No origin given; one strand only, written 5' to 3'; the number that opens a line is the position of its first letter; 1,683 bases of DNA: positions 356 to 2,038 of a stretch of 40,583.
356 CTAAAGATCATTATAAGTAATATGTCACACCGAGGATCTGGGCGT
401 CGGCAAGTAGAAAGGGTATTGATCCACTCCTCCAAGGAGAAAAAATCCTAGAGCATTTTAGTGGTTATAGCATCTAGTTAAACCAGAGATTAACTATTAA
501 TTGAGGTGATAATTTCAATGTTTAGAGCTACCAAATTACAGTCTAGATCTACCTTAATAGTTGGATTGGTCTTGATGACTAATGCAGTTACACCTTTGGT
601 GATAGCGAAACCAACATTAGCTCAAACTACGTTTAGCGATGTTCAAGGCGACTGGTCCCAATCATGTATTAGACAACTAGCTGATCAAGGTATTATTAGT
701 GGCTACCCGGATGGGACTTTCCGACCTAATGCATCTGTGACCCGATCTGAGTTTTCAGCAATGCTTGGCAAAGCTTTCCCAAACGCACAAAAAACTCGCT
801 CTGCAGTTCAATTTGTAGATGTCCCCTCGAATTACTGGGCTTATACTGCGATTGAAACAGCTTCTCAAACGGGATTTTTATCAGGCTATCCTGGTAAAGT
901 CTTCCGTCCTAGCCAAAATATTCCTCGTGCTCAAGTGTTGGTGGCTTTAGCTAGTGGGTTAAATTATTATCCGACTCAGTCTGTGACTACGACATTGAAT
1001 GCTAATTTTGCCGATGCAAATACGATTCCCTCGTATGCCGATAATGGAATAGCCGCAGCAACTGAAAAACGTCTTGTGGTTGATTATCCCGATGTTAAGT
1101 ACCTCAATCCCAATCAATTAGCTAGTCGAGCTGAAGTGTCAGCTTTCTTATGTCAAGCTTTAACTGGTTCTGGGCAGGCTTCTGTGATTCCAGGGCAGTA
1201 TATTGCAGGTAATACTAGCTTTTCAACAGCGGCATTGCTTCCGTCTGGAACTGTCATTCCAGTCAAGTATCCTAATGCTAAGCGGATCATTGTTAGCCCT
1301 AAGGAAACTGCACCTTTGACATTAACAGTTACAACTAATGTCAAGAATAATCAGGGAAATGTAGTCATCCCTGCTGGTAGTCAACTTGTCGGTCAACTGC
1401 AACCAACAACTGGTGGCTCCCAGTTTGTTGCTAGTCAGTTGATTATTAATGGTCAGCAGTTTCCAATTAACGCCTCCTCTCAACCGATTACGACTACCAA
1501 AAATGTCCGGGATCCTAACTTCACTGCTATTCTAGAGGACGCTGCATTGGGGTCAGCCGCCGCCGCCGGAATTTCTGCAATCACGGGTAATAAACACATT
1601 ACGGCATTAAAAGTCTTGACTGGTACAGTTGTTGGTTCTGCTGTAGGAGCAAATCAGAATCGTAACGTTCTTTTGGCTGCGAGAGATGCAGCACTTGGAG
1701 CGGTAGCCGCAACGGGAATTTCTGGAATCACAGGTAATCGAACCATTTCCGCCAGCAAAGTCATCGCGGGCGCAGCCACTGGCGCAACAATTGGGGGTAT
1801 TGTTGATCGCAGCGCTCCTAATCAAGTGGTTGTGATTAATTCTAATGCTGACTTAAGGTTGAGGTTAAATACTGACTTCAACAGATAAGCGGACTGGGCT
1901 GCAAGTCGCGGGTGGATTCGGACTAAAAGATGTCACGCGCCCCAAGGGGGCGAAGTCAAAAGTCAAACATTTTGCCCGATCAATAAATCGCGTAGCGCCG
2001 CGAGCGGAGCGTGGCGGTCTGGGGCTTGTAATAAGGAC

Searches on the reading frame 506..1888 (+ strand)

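Call 4: search_protein_families(library=pfam, proteins=[window:506-1888:+], max_evalue=0.01)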
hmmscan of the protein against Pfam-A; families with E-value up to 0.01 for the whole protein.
window:506-1888:+ (460 aa): 1 family
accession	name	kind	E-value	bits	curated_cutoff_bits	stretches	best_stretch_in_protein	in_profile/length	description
PF00395.25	SLH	-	2.3e-30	104.7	20.8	3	42-83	1-43/44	S-layer homology domain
